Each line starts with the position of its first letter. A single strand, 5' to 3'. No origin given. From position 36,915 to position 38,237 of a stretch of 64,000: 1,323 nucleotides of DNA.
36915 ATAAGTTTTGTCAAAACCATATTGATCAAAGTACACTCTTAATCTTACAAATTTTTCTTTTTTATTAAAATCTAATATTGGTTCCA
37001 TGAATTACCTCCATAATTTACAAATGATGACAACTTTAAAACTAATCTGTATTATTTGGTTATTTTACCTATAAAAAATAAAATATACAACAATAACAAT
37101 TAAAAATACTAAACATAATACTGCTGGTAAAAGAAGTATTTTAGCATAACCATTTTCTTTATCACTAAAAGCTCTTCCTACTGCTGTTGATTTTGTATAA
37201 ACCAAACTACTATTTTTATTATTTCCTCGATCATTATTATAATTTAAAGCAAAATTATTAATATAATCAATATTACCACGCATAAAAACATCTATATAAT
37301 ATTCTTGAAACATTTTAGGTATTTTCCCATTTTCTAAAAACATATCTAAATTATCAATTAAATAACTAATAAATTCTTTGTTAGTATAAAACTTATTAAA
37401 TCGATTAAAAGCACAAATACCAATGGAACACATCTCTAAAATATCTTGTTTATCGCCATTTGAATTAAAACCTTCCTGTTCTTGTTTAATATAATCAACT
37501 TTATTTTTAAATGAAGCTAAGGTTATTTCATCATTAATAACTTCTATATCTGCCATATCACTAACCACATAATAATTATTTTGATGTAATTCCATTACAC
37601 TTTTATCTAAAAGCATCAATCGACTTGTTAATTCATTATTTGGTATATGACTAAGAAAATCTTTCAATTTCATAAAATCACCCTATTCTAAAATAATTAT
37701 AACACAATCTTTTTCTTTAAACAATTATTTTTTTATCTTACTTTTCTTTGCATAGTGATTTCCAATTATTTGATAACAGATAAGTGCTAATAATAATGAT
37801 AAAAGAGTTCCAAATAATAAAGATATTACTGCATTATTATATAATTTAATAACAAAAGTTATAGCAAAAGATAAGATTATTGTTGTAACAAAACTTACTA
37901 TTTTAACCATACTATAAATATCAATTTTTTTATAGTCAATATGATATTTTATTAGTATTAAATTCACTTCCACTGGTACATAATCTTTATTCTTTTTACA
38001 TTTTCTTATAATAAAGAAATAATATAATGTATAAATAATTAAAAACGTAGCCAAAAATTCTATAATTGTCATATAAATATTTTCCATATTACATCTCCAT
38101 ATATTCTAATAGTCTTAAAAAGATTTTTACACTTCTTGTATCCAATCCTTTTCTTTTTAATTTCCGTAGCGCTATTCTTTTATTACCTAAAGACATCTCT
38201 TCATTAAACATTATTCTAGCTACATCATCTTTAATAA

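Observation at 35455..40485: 4.8-kb accessory island in the secE-nusG upstream position: three unknown membrane proteins plus a cytoplasmic GH31 glycosidase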

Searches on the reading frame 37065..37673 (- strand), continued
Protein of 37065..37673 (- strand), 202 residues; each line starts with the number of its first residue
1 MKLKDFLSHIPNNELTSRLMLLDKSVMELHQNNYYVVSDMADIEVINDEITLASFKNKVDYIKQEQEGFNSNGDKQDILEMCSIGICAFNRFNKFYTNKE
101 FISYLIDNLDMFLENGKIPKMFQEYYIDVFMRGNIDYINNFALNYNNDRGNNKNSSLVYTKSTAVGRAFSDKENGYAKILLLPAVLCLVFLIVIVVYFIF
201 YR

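Call 79: search_protein_families(library=pfam, proteins=[L030:24-578:+, L030:600-983:+, L022:39-608:+, L022:699-1091:+, L022:1256-1708:+, L022:1778-2767:+, L022:2739-3488:+, L037:4114-4695:+, L035:2301-2915:+, L035:445-1206:+], max_evalue=0.01)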
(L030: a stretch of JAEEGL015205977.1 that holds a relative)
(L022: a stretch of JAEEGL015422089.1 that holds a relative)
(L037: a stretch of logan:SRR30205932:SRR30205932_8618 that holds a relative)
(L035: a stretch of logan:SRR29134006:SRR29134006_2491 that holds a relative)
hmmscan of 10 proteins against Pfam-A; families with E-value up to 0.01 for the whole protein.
L030:24-578:+ (184 aa): 1 family
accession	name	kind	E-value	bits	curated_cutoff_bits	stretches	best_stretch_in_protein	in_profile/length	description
PF20181.5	DUF6544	-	0.0033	17.1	25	1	98-164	137-201/221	Family of unknown function (DUF6544)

L030:600-983:+ (127 aa): 2 families
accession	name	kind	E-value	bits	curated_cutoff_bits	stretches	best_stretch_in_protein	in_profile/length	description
PF07963.17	N_methyl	-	2.8e-06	27.1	21.2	1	17-42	2-27/27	Prokaryotic N-terminal methylation motif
PF17231.7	DUF5305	-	0.0018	18.2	29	1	21-103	119-202/217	Family of unknown function (DUF5305)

L022:39-608:+ (189 aa): 2 families
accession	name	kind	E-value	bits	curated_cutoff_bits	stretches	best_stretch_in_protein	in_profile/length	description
PF01434.24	Peptidase_M41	-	7.8e-50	169.8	29.9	1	2-141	48-189/191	Peptidase family M41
PF07498.18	Rho_N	-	1.4e-07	31.8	24.9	1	155-187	2-34/43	Rho termination factor, N-terminal domain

L022:699-1091:+ (130 aa): 0 families

L022:1256-1708:+ (150 aa): 1 family
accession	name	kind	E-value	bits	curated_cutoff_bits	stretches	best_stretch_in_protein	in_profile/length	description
PF01476.26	LysM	-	2.5e-09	37.4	20.9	1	103-143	1-40/43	LysM domain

L022:1778-2767:+ (329 aa): 6 families
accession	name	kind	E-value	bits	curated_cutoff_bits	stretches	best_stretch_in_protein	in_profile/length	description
PF01207.24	Dus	-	2.7e-92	309.6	20.4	1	19-313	2-295/311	Dihydrouridine synthase (Dus)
PF01180.27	DHO_dh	-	5.7e-08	32.7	27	1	67-250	92-289/291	Dihydroorotate dehydrogenase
PF00977.27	His_biosynth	-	1e-07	32.1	23.6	1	116-232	100-220/228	Histidine biosynthesis protein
PF01680.23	SOR_SNZ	-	2e-07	31.5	27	1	157-228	21-96/207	SOR/SNZ family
PF00724.26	Oxidored_FMN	-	6.9e-06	26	27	1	167-250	258-341/342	NADH:flavin oxidoreductase / NADH oxidase family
PF13714.12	PEP_mutase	-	0.0044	17.1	31.5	0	128-190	57-122/240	Phosphoenolpyruvate phosphomutase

L022:2739-3488:+ (249 aa): 1 family
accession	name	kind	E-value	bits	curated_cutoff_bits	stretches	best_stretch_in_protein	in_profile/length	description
PF06271.18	RDD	-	4.7e-21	75.9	24.1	1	15-199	4-137/137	RDD family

L037:4114-4695:+ (193 aa): 2 families
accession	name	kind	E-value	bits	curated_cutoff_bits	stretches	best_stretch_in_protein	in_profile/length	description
PF04542.20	Sigma70_r2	-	1.8e-10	40.9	24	1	26-96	1-67/71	Sigma-70 region 2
PF08281.18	Sigma70_r4_2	-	1.5e-07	31.4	25.7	1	145-184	12-52/54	Sigma-70, region 4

L035:2301-2915:+ (204 aa): 3 families
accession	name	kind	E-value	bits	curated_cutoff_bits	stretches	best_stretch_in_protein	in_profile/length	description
PF04542.20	Sigma70_r2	-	1.3e-09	38.1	24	1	27-90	2-61/71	Sigma-70 region 2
PF00196.25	GerE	-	0.00075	19.5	23.5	1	162-200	12-50/57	Bacterial regulatory proteins, luxR family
PF11242.13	DUF2774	-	0.0092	16.6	29.2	0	160-201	6-47/63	Protein of unknown function (DUF2774)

L035:445-1206:+ (253 aa): 0 families

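Call 82: find_encoding_contigs(protein=P0253, flank=8000, max_places=2)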
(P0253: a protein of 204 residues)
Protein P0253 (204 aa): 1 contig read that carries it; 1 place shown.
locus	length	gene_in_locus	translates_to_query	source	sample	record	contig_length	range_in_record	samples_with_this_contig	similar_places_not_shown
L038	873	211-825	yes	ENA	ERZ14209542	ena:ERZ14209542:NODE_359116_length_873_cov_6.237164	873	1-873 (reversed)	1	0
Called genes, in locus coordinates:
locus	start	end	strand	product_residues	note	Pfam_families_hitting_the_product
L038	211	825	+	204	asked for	-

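Call 83: find_encoding_contigs(protein=P0314, flank=8000, max_places=2)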
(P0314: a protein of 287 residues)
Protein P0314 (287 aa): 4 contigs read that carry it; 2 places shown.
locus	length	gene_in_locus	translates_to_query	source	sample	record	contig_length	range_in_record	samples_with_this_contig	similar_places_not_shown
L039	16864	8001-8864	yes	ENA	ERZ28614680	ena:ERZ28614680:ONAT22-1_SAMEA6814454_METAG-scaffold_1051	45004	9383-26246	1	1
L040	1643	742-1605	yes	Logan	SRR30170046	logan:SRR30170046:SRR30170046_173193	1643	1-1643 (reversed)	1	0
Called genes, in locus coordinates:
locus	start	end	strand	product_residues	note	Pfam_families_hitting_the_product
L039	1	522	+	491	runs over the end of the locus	PF01336:tRNA_anti-codon, PF00152:tRNA-synt_2, PF01409:tRNA-synt_2d (weak)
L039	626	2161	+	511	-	PF03600:CitMHS (weak), PF03606:DcuC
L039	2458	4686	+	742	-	PF02861:Clp_N, PF05621:TniB (weak), PF13191:AAA_16, PF23569:NBD_SMAX1, PF00004:AAA, PF17871:AAA_lid_9, PF00004:AAA, PF07724:AAA_2, +8 more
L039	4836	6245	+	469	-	PF01406:tRNA-synt_1e, PF09190:DALR_2 (weak)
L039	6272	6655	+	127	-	PF00636:Ribonuclease_3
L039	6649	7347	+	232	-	PF08032:SpoU_sub_bind, PF00588:SpoU_methylase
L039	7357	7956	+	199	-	PF04542:Sigma70_r2, PF04545:Sigma70_r4 (faint), PF08281:Sigma70_r4_2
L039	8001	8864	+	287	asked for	-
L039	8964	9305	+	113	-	PF00584:SecE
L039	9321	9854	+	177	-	PF02357:NusG, PF00467:KOW (weak)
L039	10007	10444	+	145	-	PF03946:Ribosomal_L11_N, PF00298:Ribosomal_L11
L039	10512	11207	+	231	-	PF00687:Ribosomal_L1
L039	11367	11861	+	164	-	PF00466:Ribosomal_L10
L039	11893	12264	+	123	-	PF16320:Ribosomal_L12_N, PF00542:Ribosomal_L12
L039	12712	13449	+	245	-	-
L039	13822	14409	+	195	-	PF02475:TRM5-TYW2_MTfase (faint), PF05175:MTS, PF06325:PrmA, PF13847:Methyltransf_31 (weak)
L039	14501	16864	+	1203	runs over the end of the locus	PF04563:RNA_pol_Rpb2_1, PF04561:RNA_pol_Rpb2_2, PF04565:RNA_pol_Rpb2_3, PF10385:RNA_pol_Rpb2_45, PF00562:RNA_pol_Rpb2_6, PF04560:RNA_pol_Rpb2_7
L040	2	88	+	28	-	?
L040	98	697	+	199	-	PF04542:Sigma70_r2, PF04545:Sigma70_r4 (faint), PF08281:Sigma70_r4_2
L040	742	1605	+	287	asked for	-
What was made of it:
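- Closest known: Bacillus subtilis locus cysS-mrnC-rlmB-yacP-sigH-rpmGB-secE-nusG-rplKAJL. Same: Distant relatives keep cysS-mrnC-rlmB-sigH upstream (call 83).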

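Call 84: search_protein_families(library=ncbifam, proteins=[L039:7357-7956:+, L037:4114-4695:+, P0314, P0294, P0273, P0262], max_evalue=0.1)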
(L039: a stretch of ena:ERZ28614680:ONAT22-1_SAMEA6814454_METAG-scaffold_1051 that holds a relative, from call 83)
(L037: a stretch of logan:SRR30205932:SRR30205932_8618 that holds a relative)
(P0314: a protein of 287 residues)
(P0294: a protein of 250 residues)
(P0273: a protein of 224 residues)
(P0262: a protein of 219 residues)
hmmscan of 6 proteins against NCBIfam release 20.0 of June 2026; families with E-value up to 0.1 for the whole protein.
L039:7357-7956:+ (199 aa): 91 families (the best 25 are shown)
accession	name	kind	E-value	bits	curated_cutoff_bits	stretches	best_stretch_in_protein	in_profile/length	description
TIGR02937.1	sigma70-ECF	superfamily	1.4e-20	73.6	42.9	1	24-192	4-164/165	sigma-70 family RNA polymerase sigma factor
NF006147.0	PRK08295.1-4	equivalog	1.6e-17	63.7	212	1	3-194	4-201/201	RNA polymerase factor sigma-70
NF006148.0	PRK08295.1-5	equivalog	2.2e-17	63.1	208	1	2-196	14-214/218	RNA polymerase sporulation sigma factor SigH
TIGR02859.1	spore_sigH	equivalog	9.3e-17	61.1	294.8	1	3-193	1-197/198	RNA polymerase sporulation sigma factor SigH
NF006145.0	PRK08295.1-2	equivalog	6.2e-15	55.1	212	1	3-194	14-211/213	RNA polymerase sporulation sigma factor SigH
NF006146.0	PRK08295.1-3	equivalog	1.4e-14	54.1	414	1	3-197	13-213/218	RNA polymerase factor sigma-70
TIGR02479.1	FliA_WhiG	subfamily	2.7e-13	50.2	189.6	2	26-98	1-72/224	FliA/WhiG family RNA polymerase sigma factor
NF005413.0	PRK06986.1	subfamily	2e-11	44.2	201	2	20-97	12-88/241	RNA polymerase sigma factor FliA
NF004471.0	PRK05803.1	subfamily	6.4e-11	41.9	252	1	9-188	38-223/235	RNA polymerase sporulation sigma factor SigK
TIGR02985.1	Sig70_bacteroi1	subfamily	5.7e-10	39.6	126.4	1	22-193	2-162/162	RNA polymerase sigma-70 factor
NF005785.0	PRK07598.1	equivalog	6e-10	38.5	554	1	21-90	175-240/415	RNA polymerase sigma factor SigC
TIGR02846.1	spore_sigmaK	equivalog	9.3e-10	38.4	298.65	1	15-184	42-216/227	RNA polymerase sporulation sigma factor SigK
TIGR02997.1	Sig70-cyanoRpoD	subfamily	1e-09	38.1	384.5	1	26-90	79-139/298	RNA polymerase sigma factor, RpoD/SigA family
NF005643.0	PRK07406.1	equivalog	5.1e-09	35.7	500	1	24-103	163-235/397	RNA polymerase sigma factor RpoD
NF004564.0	PRK05901.2-2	equivalog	5.9e-09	35.1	617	1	26-90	253-313/500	RNA polymerase sigma factor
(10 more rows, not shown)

L037:4114-4695:+ (193 aa): 70 families (the best 25 are shown)
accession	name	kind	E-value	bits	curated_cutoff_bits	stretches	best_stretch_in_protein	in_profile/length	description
TIGR02937.1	sigma70-ECF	superfamily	1.3e-20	73.7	42.9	1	22-187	2-162/165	sigma-70 family RNA polymerase sigma factor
NF006148.0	PRK08295.1-5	equivalog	2.7e-18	66.1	208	1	2-186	14-207/218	RNA polymerase sporulation sigma factor SigH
TIGR02859.1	spore_sigH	equivalog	1.4e-17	63.8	294.8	1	3-187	1-194/198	RNA polymerase sporulation sigma factor SigH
NF006146.0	PRK08295.1-3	equivalog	1.4e-15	57.5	414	1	3-186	13-205/218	RNA polymerase factor sigma-70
NF006147.0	PRK08295.1-4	equivalog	5.9e-15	55.4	212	1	3-113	4-110/201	RNA polymerase factor sigma-70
NF006145.0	PRK08295.1-2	equivalog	1.9e-14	53.5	212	1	2-95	13-102/213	RNA polymerase sporulation sigma factor SigH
TIGR02939.1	RpoE_Sigma70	equivalog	6.6e-09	36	236.15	1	7-185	6-181/190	RNA polymerase sigma factor RpoE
NF006158.0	PRK08301.1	equivalog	1.1e-08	34.9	339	1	8-181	46-227/241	RNA polymerase sporulation sigma factor SigE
TIGR02835.1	spore_sigmaE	equivalog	1.9e-08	34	348.6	1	9-181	40-220/234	RNA polymerase sporulation sigma factor SigE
TIGR02985.1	Sig70_bacteroi1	subfamily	2.5e-08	34.3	126.4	1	24-186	4-158/162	RNA polymerase sigma-70 factor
NF004471.0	PRK05803.1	subfamily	3.9e-08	32.8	252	1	10-172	39-210/235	RNA polymerase sporulation sigma factor SigK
NF009195.0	PRK12543.1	subfamily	4.3e-08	32.9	197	1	5-180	4-168/192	RNA polymerase sigma factor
TIGR02479.1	FliA_WhiG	subfamily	6.7e-08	32.5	189.6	1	29-84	4-58/224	FliA/WhiG family RNA polymerase sigma factor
NF006174.0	PRK08311.2-2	equivalog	2.1e-07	30.5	319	1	9-101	18-108/252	RNA polymerase sigma factor SigI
TIGR02895.1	spore_sigI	equivalog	2.5e-07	30.7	185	1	12-154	1-141/219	RNA polymerase sigma-I factor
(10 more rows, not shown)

P0314 (287 aa): 1 family
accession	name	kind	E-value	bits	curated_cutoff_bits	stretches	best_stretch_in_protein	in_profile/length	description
NF007890.0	PRK10593.1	equivalog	0.075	12.3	319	0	120-176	180-236/297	hypothetical protein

P0294 (250 aa): 0 families

P0273 (224 aa): 3 families
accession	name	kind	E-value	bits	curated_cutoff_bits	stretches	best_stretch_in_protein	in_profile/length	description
NF038150.1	lanthi_synth_IV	equivalog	0.0084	14.4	650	1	12-65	279-334/851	class IV lanthionine synthetase LanL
NF038151.1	lanthi_synth_III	equivalog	0.02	13.3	575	1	29-66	336-374/833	class III lanthionine synthetase LanKC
NF002475.0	PRK01723.1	equivalog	0.044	12.8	142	1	37-66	151-180/241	3-deoxy-D-manno-octulosonic acid kinase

P0262 (219 aa): 0 families
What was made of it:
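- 37065..37673 (-): p202: a 202-aa tail-anchored protein. Residues 1-150 form a cytoplasmic domain like a protein-kinase C-lobe but without HRD/DFG. A conserved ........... linker and a C-terminal TM helix follow. Weak kinase-family hits for the distant member P0273 (call 84).
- The distant member P0273 weakly hits the kinase domains of LanL and LanKC and Kdo kinase (call 84). The best NCBIfam equivalog matches of the sigma are SigH models (call 84).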

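Call 85: search_protein_families(library=pfam, proteins=[P0314, P0294, P0273, P0262, P0283, P0304, P0329, P0351, P0357, P0313], max_evalue=1)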
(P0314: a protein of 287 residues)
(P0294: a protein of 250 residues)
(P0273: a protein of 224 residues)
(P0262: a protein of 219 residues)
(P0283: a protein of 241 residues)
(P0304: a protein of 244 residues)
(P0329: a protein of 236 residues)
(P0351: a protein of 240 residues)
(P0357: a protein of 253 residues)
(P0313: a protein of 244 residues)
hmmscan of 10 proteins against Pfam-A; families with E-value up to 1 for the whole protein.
P0314 (287 aa): 0 families

P0294 (250 aa): 1 family
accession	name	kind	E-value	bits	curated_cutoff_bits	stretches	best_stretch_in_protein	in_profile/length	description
PF12721.12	RHIM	-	0.039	14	20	1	108-119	6-17/22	RIP homotypic interaction motif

P0273 (224 aa): 2 families
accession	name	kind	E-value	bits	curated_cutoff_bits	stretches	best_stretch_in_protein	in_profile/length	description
PF20237.3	DUF6594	-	0.13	12.5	30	1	134-221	114-193/238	Family of unknown function (DUF6594)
PF15102.11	TMEM154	-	0.29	11.4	30.3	1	165-221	28-85/153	TMEM154 protein family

P0262 (219 aa): 1 family
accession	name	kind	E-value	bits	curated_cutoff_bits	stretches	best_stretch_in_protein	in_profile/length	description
PF15181.11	SMRP1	-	0.094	12.8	27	1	82-142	60-121/262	Spermatid-specific manchette-related protein 1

P0283 (241 aa): 1 family
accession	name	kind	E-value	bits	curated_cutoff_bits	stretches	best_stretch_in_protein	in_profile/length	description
PF09951.15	Imm33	-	0.66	10.3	25.4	0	157-193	37-73/87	Immunity protein Imm33 domain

P0304 (244 aa): 3 families
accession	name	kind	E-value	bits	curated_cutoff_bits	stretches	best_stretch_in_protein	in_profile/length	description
PF24335.1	DUF7503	-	0.025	14.6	27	1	230-243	14-27/42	Family of unknown function (DUF7503)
PF20064.4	DUF6463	-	0.037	14.4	26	1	193-238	25-70/119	Family of unknown function (DUF6463)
PF08339.15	RTX_C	-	0.062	13.9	30.2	1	1-70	21-87/132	RTX C-terminal domain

P0329 (236 aa): 4 families
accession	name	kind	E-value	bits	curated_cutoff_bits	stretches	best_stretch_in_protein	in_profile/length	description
PF24595.1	DUF7619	-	0.017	15.6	27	1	143-195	77-131/133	Domain of unknown function (DUF7619)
PF04478.17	Mid2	-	0.017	15.4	23.2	1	88-148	63-124/150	Mid2 like cell wall stress sensor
PF08528.16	Whi5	-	0.19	11.9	25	1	160-169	8-17/25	Whi5 like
PF11166.13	DUF2951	-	0.53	11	26.7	0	62-91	45-74/98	Protein of unknown function (DUF2951)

P0351 (240 aa): 0 families

P0357 (253 aa): 11 families
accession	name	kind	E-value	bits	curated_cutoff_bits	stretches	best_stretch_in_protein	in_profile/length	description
PF07478.18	Dala_Dala_lig_C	-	1.9e-06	28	24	1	127-173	25-71/204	D-ala D-ala ligase C-terminus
PF02786.22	CPSase_L_D2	-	2.2e-06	27.8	19.8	1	105-171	2-71/211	Carbamoyl-phosphate synthase L chain, ATP binding domain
PF02844.21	GARS_N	-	5.5e-05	24.3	29.5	1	5-97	2-94/100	Phosphoribosylglycinamide synthetase, N domain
PF13535.11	ATP-grasp_4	-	6.8e-05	23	27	1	137-167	1-31/160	ATP-grasp domain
PF08443.16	RimK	-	0.012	15.6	21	1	130-167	30-69/188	RimK-like ATP-grasp domain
PF02222.28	ATP-grasp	-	0.024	14.7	27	1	125-167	16-60/179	ATP-grasp domain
PF14397.11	ATPgrasp_ST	-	0.035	13.8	31.4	1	93-161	10-83/278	Sugar-transfer associated ATP-grasp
PF22660.2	RS_preATP-grasp-like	-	0.039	14.8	27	1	3-63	1-62/98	Ribonucleotide synthetase preATP-grasp domain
PF02655.19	ATP-grasp_3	-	0.044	14.3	23.2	1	129-180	17-71/160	ATP-grasp domain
PF01370.27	Epimerase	-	0.069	13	20.9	1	18-70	14-69/240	NAD dependent epimerase/dehydratase family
PF13478.12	XdhC_C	-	0.22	12.5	29.7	1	7-39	2-34/125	XdhC Rossmann domain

P0313 (244 aa): 1 family
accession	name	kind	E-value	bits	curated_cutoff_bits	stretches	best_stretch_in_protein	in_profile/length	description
PF01569.27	PAP2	-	0.016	15.4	27.2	1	178-238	47-96/130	PAP2 superfamily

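Call 92: search_protein_families(library=padloc, proteins=[window:37065-37673:-], max_evalue=0.01)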
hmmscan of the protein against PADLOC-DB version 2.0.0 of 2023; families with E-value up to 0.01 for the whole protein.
window:37065-37673:- (202 aa): 0 families

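Call 93: search_protein_families(library=phrogs, proteins=[window:37065-37673:-], max_evalue=0.01)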
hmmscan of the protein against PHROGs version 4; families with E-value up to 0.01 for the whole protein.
window:37065-37673:- (202 aa): 0 families

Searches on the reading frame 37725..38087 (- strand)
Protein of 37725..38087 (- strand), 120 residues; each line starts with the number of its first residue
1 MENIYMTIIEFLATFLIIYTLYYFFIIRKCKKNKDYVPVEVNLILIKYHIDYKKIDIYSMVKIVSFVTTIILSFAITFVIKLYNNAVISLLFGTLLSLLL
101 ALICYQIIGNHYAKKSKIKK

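Call 3: search_protein_families(library=pfam, proteins=[window:37725-38087:-], max_evalue=0.1)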
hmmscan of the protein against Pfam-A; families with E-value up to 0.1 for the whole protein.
window:37725-38087:- (120 aa): 2 families
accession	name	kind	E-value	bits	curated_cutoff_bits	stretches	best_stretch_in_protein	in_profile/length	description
PF06024.17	Orf78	-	0.00062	20.5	29.4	1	1-34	61-94/101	Orf78 (ac78)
PF17113.10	AmpE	-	0.003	17.4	21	1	48-112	22-86/284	Regulatory signalling modulator protein AmpE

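Call 4: search_protein_families(library=ncbifam, proteins=[window:37725-38087:-], max_evalue=0.1)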
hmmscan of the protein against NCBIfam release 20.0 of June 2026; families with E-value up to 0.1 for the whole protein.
window:37725-38087:- (120 aa): 2 families
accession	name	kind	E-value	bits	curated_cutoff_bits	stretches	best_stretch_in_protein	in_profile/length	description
NF041554.1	SA1362_fam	subfamily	0.031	14.4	42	1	6-34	29-59/70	SA1362 family protein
NF007916.1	PRK10631.1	equivalog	0.037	12.5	870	1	5-104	396-498/648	p-hydroxybenzoic acid efflux pump subunit AaeB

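Call 92: search_protein_families(library=padloc, proteins=[window:37725-38087:-], max_evalue=0.01)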
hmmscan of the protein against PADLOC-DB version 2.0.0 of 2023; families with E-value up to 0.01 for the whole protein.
window:37725-38087:- (120 aa): 0 families

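Call 93: search_protein_families(library=phrogs, proteins=[window:37725-38087:-], max_evalue=0.01)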
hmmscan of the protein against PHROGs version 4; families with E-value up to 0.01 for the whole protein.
window:37725-38087:- (120 aa): 0 families
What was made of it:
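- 37725..38087 (-): TM120: a 120-aa membrane protein with three hydrophobic segments. Its start codon lies 1 nt after the GH31 stop, so translational coupling is likely. No family match (calls 3, 4, 92, 93).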
